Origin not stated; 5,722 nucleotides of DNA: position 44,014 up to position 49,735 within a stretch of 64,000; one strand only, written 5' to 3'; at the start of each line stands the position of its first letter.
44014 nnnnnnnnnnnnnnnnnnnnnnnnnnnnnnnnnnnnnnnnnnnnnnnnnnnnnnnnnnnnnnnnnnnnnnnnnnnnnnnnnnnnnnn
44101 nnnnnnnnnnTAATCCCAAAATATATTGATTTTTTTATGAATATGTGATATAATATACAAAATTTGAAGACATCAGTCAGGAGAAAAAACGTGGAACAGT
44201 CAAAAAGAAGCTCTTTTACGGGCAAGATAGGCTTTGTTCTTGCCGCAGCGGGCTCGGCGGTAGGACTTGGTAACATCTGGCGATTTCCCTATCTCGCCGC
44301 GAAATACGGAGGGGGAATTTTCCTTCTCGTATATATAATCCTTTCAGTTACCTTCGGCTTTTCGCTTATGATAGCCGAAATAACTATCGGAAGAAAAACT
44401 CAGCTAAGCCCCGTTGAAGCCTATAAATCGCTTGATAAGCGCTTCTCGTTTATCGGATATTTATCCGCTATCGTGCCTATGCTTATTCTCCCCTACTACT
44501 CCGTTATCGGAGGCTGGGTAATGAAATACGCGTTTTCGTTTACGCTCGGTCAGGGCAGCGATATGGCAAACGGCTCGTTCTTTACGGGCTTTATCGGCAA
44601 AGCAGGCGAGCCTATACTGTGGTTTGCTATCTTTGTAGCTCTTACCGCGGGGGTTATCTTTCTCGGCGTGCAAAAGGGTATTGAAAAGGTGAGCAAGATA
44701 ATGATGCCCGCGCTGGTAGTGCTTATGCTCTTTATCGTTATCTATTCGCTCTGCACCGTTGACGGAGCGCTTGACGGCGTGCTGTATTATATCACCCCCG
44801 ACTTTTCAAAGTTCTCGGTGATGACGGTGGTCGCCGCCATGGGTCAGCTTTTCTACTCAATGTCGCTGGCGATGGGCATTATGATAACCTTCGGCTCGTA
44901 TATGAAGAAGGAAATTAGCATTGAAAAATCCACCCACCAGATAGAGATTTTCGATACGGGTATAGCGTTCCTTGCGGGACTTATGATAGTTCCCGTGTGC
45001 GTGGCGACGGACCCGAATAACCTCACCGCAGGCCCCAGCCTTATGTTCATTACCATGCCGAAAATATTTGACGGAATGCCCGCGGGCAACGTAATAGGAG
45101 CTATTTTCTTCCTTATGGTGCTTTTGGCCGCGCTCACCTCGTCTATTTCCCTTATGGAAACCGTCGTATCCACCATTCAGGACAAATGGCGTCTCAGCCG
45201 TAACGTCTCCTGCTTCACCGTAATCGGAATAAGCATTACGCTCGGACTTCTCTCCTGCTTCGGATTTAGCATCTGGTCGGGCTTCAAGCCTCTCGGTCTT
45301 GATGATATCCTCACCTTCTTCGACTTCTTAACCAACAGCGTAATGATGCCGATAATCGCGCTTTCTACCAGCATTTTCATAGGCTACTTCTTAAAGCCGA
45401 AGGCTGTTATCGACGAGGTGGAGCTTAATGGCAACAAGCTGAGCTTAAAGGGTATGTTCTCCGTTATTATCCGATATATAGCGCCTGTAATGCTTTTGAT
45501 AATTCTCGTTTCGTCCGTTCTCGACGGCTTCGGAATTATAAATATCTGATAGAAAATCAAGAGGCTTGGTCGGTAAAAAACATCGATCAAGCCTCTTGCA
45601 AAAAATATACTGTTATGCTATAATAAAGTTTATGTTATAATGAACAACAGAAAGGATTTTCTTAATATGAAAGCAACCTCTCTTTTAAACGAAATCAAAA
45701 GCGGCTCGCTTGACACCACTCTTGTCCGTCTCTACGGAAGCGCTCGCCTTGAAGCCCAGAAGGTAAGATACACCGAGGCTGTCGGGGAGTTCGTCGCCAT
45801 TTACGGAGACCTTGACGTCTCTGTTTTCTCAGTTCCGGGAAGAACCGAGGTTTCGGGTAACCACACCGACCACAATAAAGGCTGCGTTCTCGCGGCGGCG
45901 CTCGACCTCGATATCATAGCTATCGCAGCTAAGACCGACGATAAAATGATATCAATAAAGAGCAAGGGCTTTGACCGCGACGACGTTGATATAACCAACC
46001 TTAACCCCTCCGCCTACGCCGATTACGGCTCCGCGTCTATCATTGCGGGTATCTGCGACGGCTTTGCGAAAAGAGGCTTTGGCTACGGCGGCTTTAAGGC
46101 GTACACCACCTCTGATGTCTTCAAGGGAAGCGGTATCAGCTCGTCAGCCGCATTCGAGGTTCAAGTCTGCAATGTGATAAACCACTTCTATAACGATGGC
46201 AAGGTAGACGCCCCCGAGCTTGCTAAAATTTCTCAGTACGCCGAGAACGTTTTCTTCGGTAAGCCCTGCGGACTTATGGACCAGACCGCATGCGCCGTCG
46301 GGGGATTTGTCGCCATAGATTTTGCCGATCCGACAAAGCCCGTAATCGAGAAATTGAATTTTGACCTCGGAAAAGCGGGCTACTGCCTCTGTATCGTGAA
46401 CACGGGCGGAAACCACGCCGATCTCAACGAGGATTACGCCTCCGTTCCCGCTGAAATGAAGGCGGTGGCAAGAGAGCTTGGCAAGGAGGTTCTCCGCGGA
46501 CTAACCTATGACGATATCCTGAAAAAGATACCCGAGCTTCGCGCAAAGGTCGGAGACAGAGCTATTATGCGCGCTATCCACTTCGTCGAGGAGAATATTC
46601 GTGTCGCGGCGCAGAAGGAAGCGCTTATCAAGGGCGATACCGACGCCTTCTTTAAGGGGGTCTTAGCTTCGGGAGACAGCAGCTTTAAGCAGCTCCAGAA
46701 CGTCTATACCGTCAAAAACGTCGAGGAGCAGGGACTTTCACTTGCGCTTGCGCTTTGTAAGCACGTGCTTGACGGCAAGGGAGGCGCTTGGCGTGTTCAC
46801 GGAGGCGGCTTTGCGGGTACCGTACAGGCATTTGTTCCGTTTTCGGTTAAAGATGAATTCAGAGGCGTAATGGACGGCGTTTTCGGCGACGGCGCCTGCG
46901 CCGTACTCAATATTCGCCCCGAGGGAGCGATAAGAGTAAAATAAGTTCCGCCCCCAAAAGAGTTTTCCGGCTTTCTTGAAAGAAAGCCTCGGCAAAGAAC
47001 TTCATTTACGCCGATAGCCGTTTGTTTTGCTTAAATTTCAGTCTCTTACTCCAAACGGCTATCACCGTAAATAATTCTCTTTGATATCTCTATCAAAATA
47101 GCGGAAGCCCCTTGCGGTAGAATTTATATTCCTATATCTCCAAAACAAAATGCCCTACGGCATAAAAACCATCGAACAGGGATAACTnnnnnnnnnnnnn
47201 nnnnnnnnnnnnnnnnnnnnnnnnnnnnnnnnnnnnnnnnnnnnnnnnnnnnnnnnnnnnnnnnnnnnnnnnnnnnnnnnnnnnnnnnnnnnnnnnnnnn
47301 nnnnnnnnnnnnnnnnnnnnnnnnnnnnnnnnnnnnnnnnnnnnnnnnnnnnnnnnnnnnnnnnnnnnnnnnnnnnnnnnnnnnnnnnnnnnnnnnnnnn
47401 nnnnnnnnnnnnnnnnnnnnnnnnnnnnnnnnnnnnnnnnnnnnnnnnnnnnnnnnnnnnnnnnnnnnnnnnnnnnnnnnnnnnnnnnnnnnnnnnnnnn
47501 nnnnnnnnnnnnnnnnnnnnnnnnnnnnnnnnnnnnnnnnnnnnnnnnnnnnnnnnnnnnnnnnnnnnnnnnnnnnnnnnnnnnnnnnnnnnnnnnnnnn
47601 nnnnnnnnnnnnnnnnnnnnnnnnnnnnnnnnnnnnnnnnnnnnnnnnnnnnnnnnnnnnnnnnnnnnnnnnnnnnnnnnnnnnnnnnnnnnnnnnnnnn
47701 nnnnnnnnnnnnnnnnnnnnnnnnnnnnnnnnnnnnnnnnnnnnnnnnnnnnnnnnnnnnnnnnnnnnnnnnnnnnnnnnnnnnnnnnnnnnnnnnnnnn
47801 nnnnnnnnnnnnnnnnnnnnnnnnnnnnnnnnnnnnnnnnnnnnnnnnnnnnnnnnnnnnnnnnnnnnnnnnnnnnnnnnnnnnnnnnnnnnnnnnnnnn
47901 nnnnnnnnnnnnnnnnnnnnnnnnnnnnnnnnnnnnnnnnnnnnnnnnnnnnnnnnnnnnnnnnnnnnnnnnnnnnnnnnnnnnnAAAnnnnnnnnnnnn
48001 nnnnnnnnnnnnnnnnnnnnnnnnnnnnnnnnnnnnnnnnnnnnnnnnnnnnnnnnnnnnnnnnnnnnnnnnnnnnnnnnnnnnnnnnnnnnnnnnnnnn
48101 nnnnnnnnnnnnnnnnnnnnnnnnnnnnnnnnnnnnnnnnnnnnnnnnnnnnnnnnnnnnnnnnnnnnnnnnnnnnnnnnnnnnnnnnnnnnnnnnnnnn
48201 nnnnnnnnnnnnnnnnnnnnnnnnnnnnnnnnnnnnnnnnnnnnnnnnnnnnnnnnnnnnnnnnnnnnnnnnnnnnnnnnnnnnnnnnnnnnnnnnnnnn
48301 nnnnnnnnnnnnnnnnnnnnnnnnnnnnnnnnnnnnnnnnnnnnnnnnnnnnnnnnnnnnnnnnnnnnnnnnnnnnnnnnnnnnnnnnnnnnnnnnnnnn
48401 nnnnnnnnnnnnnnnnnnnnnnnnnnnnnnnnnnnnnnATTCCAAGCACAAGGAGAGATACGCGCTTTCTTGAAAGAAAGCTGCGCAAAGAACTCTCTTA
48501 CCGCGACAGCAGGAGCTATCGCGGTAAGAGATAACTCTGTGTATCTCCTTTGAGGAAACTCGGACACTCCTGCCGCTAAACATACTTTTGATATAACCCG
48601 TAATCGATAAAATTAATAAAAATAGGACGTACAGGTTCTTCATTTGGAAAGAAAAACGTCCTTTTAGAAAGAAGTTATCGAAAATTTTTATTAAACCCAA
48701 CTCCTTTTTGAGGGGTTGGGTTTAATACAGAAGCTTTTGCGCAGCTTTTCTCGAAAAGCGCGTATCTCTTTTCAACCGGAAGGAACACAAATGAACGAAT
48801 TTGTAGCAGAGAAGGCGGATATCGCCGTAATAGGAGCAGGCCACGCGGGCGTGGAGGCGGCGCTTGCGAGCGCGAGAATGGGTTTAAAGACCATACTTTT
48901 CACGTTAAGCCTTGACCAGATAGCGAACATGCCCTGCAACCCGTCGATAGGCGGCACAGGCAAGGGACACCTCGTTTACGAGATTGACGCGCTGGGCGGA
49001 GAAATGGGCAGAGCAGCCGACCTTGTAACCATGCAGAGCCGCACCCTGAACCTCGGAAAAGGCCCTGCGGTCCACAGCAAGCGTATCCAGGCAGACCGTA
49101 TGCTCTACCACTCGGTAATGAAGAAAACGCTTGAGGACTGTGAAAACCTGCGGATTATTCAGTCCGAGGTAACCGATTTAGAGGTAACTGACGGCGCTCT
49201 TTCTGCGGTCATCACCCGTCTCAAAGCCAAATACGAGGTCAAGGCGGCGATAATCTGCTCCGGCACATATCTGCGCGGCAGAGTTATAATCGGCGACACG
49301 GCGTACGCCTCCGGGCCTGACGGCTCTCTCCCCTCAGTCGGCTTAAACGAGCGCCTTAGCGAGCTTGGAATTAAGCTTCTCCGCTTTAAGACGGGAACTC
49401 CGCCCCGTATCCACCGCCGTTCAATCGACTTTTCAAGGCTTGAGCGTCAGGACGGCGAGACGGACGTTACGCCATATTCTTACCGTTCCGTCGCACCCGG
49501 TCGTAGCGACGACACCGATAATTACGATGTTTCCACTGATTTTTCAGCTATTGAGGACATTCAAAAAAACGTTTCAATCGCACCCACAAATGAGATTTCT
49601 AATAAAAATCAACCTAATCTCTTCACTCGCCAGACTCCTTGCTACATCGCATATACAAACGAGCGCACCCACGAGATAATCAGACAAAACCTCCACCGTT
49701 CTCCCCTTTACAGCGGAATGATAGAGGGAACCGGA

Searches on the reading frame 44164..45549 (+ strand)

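Call 49: search_protein_families(library=pfam, proteins=[window:44164-45549:+])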
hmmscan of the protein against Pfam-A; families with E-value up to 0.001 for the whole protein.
window:44164-45549:+ (461 aa): 1 family
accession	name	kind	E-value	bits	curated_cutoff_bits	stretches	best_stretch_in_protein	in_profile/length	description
PF00209.24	SNF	-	9.5e-62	209.8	27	2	145-453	171-482/524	Sodium:neurotransmitter symporter family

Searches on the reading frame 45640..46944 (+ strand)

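Call 49: search_protein_families(library=pfam, proteins=[window:45640-46944:+])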
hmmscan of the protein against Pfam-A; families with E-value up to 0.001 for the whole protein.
window:45640-46944:+ (434 aa): 2 families
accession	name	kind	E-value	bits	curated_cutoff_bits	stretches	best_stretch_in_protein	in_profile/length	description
PF10509.15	GalKase_gal_bdg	-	9.9e-16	57.5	23.1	1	50-98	2-49/49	Galactokinase galactose-binding signature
PF00288.32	GHMP_kinases_N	-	6.3e-15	55.6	22.3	1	145-222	12-87/87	GHMP kinases N terminal domain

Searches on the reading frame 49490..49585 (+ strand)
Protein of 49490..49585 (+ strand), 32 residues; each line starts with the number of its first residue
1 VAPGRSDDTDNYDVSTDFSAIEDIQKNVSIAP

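Call 71: search_protein_representatives(alignment_id=A5)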
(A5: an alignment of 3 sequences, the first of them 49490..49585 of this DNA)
Query: 3 sequences, 32 profile positions. Proteins with E-value up to 0.001 (for the whole library): 1; up to 1e-10: 1; up to 1e-30: 0. The best 1 are listed.
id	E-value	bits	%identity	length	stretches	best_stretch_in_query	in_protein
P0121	2.4e-11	59.1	-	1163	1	4-32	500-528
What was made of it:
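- A profile search of 1.84 billion representative proteins found only the sister-strain FtsK (call 71). Nothing similar was found among 1.84 billion representative proteins (call 71).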
